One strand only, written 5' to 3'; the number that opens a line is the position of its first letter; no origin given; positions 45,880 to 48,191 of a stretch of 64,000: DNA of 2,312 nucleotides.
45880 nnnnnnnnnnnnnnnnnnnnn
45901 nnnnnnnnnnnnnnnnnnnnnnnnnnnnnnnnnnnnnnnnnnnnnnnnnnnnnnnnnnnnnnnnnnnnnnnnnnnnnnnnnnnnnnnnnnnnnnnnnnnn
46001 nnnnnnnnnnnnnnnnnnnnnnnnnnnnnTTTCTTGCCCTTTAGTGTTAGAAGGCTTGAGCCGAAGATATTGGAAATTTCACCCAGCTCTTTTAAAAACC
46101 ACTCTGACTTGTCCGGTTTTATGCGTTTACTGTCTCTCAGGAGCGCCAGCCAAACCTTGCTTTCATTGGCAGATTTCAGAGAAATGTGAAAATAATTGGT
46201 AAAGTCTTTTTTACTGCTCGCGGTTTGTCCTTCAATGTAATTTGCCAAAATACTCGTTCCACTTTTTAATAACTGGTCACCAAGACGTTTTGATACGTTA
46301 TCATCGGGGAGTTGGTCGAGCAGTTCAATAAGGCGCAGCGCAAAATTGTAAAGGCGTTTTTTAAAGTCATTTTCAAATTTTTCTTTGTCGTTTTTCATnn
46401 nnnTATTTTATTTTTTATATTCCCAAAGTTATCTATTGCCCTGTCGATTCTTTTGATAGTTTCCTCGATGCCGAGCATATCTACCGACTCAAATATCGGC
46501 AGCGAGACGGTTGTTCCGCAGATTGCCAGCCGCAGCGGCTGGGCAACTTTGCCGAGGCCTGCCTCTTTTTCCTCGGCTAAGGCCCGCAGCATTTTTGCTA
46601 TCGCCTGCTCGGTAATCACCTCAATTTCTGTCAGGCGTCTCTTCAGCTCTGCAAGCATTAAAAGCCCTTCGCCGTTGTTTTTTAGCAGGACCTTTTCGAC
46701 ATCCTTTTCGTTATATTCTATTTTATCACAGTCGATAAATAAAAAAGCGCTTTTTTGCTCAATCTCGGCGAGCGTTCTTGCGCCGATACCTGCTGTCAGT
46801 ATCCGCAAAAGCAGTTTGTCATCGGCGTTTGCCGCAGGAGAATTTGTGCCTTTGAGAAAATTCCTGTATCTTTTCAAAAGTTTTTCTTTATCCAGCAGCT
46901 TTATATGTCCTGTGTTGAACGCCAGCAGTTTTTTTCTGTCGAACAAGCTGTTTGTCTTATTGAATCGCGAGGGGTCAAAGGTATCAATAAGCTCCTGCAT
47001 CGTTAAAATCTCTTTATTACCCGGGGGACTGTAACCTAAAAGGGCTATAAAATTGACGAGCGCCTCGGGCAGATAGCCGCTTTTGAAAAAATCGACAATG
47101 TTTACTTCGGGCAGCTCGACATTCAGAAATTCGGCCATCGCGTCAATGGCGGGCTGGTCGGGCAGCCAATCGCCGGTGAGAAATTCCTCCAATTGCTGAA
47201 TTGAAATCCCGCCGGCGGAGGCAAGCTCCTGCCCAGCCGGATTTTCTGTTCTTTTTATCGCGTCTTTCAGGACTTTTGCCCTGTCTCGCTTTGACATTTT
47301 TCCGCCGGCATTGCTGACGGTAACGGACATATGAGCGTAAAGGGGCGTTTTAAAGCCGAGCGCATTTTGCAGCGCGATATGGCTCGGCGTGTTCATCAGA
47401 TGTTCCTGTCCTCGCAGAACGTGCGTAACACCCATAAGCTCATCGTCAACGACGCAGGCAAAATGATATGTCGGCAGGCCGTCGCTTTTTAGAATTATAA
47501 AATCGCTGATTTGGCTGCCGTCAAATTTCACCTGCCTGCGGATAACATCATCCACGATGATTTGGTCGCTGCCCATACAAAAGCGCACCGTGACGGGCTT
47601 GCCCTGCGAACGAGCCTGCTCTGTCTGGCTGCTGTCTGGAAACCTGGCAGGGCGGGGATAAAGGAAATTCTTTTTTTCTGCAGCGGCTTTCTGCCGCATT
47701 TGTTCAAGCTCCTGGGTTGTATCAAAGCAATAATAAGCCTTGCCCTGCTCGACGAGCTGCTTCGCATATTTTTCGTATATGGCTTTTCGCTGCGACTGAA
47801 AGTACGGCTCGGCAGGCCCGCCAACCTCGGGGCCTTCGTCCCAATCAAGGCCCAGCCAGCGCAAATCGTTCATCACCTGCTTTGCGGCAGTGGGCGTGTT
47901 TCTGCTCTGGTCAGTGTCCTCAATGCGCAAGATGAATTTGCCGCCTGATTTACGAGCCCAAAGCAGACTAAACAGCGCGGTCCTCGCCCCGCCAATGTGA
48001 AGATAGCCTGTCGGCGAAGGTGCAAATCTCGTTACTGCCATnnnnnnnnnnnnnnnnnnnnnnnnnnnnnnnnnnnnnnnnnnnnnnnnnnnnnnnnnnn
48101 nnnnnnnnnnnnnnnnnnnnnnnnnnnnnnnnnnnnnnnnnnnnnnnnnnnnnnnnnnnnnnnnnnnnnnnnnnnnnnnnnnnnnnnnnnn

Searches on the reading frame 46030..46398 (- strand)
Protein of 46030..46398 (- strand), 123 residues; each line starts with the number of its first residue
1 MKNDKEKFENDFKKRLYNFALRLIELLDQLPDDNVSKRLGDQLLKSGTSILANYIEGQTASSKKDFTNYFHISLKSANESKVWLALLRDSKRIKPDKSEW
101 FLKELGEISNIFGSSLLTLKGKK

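Call 60: search_protein_families(library=pfam, proteins=[window:46030-46398:-], max_evalue=0.01)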
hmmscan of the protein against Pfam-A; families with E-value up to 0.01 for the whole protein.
window:46030-46398:- (123 aa): 1 family
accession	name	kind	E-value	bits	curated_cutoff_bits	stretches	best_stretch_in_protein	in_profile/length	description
PF05635.17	23S_rRNA_IVP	-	1.2e-19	71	33.8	1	12-111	5-103/106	23S rRNA-intervening sequence protein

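Call 65: find_related_loci(query=window:46030-46398:-, collection=viral_contigs, flank=1500)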
Query window:46030-46398:- (123 aa) in viral_contigs; peptide patterns used: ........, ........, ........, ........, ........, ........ (x = any residue, [..] = any of these).
11 stretches matched a pattern, but none encodes a relative of the query by tblastn (E <= 1e-3).

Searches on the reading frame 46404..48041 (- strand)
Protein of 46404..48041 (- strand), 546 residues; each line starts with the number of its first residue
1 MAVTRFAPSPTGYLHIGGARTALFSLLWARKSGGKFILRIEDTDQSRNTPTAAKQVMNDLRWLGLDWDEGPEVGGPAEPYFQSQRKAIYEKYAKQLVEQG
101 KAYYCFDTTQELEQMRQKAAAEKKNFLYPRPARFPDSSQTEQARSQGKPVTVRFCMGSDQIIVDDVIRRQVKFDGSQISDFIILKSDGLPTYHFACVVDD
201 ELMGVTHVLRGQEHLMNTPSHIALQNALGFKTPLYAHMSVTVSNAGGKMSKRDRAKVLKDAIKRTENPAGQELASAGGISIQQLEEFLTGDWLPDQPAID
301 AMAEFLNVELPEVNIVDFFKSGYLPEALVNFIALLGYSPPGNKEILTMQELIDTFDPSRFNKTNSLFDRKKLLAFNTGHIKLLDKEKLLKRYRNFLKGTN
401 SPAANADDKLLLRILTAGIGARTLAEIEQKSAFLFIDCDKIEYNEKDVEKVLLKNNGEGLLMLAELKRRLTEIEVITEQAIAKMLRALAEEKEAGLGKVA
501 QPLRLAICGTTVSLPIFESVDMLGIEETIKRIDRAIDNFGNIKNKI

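Call 99: search_protein_families(library=pfam, proteins=[window:46404-48041:-], max_evalue=0.001)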
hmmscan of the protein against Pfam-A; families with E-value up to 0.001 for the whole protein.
window:46404-48041:- (546 aa): 2 families
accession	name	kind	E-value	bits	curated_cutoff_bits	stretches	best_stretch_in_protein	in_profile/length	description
PF00749.27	tRNA-synt_1c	-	7e-93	311.4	23.4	2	3-269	3-265/314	tRNA synthetases class I (E and Q), catalytic domain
PF19269.4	Anticodon_2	-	1.4e-26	94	23.6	1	414-536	20-141/141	Anticodon binding domain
